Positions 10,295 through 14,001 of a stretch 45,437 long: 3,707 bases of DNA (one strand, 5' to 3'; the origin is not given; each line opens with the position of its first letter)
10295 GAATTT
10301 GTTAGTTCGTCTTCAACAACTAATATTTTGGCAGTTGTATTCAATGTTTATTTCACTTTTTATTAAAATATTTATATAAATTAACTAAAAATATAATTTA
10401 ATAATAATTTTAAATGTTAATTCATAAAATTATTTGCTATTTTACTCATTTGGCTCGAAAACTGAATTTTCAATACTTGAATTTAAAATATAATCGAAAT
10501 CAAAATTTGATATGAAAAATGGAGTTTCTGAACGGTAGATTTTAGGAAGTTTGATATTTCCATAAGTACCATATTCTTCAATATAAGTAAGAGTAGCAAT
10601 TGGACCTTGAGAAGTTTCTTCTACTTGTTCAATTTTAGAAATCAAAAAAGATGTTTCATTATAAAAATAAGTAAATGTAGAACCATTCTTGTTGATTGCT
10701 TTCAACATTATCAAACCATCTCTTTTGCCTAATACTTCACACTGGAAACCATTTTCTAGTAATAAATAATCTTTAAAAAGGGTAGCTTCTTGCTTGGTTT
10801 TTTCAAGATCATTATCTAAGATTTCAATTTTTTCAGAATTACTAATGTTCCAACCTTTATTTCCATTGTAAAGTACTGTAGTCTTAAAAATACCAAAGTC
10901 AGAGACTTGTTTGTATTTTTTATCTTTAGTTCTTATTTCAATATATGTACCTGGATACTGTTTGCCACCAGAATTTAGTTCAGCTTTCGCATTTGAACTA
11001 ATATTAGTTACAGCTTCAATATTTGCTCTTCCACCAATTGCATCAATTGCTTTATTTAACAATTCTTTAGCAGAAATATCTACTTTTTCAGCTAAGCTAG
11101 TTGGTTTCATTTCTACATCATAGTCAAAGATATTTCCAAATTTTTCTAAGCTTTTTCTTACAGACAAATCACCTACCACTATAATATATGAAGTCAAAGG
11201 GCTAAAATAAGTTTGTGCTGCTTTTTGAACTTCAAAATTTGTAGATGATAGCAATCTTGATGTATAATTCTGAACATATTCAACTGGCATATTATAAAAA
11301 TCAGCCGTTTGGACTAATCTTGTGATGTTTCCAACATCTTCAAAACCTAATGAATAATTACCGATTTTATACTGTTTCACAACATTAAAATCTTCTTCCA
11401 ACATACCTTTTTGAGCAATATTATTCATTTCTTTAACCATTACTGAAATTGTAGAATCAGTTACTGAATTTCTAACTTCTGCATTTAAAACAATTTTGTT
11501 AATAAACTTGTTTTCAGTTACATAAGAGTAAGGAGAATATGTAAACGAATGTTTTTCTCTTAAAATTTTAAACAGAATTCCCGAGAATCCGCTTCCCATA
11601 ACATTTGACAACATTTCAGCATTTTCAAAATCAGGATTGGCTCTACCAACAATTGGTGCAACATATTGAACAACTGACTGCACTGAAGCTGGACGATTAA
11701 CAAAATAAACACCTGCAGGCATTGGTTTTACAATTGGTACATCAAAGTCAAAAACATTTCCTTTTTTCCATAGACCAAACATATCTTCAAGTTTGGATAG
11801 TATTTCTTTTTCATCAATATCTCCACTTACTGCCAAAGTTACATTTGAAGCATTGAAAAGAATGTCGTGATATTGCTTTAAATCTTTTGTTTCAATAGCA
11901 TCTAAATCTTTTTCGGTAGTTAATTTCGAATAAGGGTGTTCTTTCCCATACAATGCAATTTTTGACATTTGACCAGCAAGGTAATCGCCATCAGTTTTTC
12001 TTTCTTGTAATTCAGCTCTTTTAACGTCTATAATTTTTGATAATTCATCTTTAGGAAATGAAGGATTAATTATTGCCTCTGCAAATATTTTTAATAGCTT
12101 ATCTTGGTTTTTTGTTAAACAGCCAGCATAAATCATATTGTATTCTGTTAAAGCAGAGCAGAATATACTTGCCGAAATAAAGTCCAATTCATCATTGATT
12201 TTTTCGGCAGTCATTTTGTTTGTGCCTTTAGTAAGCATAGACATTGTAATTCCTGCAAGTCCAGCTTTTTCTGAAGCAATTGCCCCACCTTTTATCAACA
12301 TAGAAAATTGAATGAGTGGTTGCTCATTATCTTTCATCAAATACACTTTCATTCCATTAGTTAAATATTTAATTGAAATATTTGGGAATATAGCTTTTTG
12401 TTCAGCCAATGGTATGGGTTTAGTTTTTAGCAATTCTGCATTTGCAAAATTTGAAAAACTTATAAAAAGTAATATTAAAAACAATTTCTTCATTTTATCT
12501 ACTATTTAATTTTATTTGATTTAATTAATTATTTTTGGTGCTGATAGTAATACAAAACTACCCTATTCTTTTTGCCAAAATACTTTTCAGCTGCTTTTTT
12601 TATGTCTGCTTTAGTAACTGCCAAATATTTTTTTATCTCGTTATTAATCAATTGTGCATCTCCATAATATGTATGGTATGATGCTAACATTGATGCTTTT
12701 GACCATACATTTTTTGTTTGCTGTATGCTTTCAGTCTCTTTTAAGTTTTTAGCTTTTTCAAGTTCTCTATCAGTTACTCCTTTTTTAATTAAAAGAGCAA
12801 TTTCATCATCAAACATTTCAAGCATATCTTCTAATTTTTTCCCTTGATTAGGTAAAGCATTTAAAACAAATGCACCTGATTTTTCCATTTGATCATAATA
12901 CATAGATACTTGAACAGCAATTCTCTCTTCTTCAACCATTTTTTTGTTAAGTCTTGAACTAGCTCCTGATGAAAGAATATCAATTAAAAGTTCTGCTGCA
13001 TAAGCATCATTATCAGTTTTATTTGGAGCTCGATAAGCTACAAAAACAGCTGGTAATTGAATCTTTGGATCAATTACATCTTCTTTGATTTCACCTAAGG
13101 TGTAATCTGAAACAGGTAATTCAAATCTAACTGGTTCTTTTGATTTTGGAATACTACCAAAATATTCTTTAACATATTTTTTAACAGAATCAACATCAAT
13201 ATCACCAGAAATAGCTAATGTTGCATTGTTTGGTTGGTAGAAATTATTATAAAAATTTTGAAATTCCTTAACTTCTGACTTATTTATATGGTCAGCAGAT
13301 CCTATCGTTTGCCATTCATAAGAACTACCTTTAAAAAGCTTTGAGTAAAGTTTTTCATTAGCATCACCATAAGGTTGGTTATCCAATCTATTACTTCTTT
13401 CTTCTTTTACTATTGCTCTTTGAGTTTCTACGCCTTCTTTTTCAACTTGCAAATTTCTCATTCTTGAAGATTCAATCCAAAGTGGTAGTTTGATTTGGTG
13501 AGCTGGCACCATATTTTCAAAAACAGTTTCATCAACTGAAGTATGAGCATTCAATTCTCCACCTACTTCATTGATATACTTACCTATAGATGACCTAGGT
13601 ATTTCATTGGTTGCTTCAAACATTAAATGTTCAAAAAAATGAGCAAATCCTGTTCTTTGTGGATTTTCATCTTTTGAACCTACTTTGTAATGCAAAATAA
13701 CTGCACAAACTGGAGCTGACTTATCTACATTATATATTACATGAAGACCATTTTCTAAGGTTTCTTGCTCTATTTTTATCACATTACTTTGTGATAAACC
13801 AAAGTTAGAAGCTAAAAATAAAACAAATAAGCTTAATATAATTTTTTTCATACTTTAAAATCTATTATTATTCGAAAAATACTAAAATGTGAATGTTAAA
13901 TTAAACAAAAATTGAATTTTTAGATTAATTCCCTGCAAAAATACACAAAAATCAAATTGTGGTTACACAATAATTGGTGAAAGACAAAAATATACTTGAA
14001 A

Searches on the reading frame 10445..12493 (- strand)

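Call 66: search_protein_families(library=pfam, proteins=[window:10445-12493:-], max_evalue=0.0001)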
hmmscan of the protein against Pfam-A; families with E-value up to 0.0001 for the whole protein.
window:10445-12493:- (683 aa): 2 families
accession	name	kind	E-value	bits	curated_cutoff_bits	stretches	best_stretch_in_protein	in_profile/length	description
PF05193.26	Peptidase_M16_C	-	3.4e-28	99.2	23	1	201-374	3-179/181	Peptidase M16 inactive domain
PF00675.25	Peptidase_M16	-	1.4e-10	41.7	22.3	1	52-166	4-120/149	Insulinase (Peptidase family M16)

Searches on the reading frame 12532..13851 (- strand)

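Call 66: search_protein_families(library=pfam, proteins=[window:12532-13851:-], max_evalue=0.0001)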
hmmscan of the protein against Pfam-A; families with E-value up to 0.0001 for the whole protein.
window:12532-13851:- (440 aa): 2 families
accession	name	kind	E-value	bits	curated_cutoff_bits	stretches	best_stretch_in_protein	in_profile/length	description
PF05193.26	Peptidase_M16_C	-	1.7e-36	126.2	23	1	195-369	5-179/181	Peptidase M16 inactive domain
PF00675.25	Peptidase_M16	-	6.7e-21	75.2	22.3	1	38-180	2-143/149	Insulinase (Peptidase family M16)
